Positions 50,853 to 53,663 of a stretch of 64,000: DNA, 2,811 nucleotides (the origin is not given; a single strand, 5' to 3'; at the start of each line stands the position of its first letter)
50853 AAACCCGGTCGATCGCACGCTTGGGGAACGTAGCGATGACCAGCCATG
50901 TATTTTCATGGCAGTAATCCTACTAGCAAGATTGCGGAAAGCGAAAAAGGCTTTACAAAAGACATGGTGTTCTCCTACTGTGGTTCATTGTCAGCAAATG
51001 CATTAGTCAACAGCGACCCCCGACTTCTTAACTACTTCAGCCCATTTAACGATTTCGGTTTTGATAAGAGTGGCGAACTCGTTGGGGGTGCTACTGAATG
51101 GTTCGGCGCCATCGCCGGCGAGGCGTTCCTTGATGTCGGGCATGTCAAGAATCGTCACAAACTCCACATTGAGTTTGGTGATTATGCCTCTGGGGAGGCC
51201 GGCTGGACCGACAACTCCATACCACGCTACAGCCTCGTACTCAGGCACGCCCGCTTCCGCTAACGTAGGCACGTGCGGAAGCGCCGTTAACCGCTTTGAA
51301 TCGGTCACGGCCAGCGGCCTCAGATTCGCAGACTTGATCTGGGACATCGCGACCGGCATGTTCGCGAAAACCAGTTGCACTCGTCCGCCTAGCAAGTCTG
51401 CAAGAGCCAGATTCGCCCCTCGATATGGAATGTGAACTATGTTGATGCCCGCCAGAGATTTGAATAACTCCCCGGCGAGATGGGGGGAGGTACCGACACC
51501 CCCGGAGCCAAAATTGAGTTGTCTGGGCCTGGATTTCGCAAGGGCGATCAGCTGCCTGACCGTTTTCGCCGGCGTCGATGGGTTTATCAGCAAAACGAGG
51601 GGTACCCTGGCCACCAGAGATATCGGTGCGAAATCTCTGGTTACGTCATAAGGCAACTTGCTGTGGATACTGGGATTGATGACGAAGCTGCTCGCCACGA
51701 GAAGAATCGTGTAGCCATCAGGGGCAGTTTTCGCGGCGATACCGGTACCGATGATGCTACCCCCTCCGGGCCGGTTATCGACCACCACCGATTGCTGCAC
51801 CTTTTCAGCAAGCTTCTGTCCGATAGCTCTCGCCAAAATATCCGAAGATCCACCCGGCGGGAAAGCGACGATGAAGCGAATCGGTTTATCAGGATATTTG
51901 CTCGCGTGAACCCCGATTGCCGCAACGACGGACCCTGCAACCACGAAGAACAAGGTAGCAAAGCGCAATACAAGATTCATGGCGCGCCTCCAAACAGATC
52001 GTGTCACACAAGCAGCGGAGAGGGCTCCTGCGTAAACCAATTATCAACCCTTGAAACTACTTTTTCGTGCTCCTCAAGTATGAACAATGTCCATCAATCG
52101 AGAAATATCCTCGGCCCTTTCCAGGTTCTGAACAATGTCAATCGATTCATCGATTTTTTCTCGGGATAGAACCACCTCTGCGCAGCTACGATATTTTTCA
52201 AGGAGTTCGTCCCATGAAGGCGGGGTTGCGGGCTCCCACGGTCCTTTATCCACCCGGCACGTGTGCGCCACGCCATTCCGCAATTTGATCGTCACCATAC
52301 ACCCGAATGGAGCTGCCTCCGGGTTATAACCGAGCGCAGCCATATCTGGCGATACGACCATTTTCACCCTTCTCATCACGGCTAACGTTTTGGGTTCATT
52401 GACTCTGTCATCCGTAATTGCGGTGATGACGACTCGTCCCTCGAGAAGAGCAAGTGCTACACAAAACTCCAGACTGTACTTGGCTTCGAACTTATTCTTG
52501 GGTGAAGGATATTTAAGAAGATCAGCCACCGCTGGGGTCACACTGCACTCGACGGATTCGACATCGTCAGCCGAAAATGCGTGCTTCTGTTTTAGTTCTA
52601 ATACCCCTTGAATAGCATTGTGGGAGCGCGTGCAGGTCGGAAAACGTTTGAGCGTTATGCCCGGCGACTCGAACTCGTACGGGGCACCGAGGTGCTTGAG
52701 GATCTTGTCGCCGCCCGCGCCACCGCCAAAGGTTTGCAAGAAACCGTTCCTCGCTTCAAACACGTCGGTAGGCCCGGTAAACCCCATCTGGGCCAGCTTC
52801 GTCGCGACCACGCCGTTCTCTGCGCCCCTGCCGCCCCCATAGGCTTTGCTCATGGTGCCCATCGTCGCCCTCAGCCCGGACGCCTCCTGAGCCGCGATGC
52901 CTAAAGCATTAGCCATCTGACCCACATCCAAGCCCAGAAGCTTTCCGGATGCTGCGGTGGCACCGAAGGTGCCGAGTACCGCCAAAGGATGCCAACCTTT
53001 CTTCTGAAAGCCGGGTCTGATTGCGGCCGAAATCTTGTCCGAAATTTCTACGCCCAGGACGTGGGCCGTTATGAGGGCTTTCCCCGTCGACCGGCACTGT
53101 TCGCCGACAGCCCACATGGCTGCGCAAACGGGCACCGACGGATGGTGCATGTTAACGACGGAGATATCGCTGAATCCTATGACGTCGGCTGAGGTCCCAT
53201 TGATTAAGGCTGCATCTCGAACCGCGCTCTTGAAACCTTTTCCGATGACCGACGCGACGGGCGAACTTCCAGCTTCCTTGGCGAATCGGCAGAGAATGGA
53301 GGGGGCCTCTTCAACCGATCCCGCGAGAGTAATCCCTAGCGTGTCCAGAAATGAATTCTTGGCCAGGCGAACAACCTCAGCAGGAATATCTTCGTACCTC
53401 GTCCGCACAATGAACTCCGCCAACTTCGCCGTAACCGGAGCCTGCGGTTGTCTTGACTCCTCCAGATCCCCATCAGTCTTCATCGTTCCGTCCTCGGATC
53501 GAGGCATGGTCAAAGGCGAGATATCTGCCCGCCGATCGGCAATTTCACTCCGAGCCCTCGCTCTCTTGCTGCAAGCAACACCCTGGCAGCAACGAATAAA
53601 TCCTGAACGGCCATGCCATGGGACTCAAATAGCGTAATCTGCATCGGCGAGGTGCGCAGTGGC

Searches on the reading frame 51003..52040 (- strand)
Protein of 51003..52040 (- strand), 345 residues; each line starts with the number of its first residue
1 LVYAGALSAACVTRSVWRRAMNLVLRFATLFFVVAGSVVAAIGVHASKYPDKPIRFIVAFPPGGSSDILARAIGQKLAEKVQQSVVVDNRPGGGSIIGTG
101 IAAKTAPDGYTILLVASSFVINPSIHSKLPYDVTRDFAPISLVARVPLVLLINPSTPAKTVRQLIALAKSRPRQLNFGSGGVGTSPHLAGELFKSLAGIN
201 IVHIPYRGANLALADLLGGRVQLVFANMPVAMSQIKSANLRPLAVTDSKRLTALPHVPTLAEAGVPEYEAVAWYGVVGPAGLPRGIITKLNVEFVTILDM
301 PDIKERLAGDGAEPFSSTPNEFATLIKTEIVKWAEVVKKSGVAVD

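Call 73: search_protein_families(library=pfam, proteins=[window:51003-52040:-], max_evalue=0.00001)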
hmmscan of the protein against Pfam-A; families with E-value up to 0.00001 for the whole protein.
window:51003-52040:- (345 aa): 1 family
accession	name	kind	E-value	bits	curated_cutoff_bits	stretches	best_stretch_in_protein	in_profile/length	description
PF03401.19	TctC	-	4e-76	256.6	27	1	70-341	2-273/274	Tripartite tricarboxylate transporter family receptor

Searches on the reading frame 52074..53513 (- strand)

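Call 73: search_protein_families(library=pfam, proteins=[window:52074-53513:-], max_evalue=0.00001)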
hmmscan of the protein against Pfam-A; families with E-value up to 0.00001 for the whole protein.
window:52074-53513:- (479 aa): 2 families
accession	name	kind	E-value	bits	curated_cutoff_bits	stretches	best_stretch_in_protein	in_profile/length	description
PF03972.19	MmgE_PrpD_N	-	1e-58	198.9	32.1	1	30-265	2-238/244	MmgE/PrpD N-terminal domain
PF19305.4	MmgE_PrpD_C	-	1e-34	120.2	32.1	1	291-465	1-172/173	MmgE/PrpD C-terminal domain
